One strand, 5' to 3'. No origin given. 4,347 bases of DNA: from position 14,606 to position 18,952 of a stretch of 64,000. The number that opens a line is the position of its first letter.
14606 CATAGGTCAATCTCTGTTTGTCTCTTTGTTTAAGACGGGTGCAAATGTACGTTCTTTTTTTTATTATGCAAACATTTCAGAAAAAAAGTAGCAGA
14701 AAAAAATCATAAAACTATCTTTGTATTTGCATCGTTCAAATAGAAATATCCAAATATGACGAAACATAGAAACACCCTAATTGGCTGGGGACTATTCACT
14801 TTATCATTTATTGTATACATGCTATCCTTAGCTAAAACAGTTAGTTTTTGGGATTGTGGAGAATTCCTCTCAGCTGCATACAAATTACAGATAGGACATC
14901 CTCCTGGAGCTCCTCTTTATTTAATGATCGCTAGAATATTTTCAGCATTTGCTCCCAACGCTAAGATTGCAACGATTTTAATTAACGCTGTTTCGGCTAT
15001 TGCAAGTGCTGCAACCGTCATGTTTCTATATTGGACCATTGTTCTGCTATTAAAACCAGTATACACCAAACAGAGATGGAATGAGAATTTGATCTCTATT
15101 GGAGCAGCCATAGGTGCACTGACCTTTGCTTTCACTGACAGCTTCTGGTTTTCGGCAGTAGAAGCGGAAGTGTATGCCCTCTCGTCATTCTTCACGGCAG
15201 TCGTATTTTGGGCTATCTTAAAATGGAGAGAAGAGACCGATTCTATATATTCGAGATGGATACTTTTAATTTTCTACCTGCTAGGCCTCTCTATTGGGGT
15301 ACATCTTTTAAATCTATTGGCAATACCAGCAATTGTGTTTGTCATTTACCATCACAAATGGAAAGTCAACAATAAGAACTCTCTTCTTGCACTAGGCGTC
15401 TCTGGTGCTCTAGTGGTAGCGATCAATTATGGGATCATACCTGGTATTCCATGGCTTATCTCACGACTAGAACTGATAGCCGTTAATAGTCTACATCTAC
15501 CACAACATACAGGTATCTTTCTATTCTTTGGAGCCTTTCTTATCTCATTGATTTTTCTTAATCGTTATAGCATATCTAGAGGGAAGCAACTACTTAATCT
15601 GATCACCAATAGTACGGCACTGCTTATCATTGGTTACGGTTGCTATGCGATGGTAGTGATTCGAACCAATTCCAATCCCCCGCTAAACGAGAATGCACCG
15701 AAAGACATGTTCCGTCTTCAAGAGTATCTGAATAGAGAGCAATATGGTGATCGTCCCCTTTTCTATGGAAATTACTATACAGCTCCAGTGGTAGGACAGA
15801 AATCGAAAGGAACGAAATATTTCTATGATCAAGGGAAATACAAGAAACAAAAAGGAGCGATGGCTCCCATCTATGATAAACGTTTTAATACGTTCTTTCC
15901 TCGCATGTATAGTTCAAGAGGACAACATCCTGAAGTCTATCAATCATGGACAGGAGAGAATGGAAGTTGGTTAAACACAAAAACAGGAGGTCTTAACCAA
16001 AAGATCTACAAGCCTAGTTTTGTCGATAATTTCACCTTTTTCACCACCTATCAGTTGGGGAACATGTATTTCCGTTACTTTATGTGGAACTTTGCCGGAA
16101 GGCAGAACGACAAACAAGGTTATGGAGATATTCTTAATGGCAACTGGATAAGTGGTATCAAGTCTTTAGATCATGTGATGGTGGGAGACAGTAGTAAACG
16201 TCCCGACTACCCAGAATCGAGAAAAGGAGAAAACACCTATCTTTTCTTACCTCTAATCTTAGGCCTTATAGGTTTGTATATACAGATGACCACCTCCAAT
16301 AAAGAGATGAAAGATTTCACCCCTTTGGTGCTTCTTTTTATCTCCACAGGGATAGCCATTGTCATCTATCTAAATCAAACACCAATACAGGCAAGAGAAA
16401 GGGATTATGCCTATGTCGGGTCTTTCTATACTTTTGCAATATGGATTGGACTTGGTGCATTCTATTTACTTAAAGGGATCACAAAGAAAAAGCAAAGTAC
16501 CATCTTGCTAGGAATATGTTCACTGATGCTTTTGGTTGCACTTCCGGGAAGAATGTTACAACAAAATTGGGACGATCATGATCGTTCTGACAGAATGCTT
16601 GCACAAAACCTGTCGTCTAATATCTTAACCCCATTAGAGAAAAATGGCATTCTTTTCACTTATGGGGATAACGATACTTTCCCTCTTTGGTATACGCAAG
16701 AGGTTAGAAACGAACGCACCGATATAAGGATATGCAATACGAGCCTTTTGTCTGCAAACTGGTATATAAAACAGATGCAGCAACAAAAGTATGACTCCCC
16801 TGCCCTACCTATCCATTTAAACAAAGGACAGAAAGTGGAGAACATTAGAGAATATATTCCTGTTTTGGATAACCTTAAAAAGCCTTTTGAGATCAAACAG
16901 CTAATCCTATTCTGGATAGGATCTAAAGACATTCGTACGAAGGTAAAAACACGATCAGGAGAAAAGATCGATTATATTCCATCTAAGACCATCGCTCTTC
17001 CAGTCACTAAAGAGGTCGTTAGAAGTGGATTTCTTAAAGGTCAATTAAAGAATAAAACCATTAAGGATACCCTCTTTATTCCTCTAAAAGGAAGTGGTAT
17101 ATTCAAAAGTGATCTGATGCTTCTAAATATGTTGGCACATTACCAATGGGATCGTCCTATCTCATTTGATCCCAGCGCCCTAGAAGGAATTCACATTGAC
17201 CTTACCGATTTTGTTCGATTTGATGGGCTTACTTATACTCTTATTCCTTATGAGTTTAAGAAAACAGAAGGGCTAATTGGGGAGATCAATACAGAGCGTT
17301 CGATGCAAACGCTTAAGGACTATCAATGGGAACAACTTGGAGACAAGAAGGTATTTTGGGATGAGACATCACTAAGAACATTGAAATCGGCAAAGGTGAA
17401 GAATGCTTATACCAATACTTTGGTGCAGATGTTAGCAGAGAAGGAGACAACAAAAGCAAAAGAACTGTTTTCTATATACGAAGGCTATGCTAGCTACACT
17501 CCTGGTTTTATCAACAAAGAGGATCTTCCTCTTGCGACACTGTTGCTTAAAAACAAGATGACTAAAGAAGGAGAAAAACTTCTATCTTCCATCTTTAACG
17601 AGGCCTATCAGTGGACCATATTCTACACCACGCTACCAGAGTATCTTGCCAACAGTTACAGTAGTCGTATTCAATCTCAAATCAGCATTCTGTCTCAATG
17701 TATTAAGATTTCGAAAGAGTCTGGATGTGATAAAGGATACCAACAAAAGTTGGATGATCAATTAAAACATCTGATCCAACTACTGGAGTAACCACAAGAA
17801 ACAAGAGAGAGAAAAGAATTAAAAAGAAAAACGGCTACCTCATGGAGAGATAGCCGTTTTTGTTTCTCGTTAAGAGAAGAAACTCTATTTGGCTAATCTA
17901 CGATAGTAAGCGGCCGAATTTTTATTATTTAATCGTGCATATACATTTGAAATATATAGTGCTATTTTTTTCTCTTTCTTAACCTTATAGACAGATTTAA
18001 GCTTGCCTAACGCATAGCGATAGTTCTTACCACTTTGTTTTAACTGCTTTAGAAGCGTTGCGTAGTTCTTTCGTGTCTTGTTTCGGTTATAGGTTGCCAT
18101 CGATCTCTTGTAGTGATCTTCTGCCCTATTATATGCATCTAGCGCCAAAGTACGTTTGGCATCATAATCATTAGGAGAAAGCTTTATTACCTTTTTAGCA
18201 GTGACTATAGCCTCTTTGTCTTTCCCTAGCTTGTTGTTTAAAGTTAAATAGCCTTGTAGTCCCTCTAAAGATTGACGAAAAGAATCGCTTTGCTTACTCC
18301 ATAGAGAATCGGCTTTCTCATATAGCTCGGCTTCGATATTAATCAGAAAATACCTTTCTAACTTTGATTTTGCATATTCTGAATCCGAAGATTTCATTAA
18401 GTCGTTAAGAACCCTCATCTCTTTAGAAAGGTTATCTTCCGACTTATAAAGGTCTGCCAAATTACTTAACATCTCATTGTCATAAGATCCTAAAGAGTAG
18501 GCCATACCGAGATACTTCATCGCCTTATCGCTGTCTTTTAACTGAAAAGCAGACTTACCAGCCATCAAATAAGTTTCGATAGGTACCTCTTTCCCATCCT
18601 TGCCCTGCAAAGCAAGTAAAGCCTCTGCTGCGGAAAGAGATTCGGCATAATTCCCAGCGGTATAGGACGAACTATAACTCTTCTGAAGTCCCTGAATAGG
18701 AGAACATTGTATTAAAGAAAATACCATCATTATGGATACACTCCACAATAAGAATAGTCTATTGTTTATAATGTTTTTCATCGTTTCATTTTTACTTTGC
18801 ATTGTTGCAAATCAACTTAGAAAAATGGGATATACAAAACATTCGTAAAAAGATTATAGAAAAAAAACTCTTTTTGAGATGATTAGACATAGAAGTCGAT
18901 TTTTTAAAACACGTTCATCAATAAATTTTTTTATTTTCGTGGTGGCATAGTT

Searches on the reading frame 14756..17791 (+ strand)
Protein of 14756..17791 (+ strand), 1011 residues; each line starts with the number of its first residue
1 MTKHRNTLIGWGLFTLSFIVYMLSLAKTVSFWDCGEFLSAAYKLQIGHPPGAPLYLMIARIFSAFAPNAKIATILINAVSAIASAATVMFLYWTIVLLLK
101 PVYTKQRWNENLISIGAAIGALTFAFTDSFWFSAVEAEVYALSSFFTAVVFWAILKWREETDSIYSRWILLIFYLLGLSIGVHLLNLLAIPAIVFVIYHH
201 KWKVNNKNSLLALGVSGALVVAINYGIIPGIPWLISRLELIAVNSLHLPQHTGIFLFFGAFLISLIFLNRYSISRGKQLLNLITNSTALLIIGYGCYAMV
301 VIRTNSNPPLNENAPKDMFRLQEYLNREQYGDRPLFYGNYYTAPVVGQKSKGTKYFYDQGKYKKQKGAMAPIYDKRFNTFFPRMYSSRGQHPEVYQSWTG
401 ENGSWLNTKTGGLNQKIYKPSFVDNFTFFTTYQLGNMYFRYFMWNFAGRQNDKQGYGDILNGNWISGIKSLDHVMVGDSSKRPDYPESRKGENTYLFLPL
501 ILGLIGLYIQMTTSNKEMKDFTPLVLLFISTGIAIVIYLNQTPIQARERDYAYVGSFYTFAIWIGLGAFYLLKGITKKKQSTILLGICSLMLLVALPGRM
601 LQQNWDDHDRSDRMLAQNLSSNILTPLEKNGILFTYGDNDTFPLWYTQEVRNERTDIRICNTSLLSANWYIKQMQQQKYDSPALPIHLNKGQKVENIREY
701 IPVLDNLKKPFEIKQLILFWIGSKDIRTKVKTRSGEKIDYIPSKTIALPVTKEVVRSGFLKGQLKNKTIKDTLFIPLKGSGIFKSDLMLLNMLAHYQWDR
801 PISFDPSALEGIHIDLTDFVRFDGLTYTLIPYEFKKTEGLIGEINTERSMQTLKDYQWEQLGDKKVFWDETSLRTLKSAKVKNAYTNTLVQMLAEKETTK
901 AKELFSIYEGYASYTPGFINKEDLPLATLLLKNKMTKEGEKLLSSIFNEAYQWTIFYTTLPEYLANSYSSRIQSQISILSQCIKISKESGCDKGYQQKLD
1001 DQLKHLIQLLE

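Call 74: search_protein_families(library=pfam, proteins=[window:14756-17791:+], max_evalue=0.00001)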
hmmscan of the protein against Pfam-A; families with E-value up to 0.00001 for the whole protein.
window:14756-17791:+ (1011 aa): 1 family
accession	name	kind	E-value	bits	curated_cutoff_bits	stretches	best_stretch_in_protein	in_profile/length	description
PF11028.14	TMEM260-like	-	5.7e-64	215.6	24.2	1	33-204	1-177/179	Protein O-mannosyl-transferase TMEM260-like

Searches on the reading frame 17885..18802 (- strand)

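Call 74: search_protein_families(library=pfam, proteins=[window:17885-18802:-], max_evalue=0.00001)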
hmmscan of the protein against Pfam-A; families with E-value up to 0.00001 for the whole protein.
window:17885-18802:- (305 aa): 1 family
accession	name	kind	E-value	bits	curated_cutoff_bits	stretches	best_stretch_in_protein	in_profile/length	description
PF13428.12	TPR_14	-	3.8e-07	30.6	23.5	0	76-118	2-44/44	Tetratricopeptide repeat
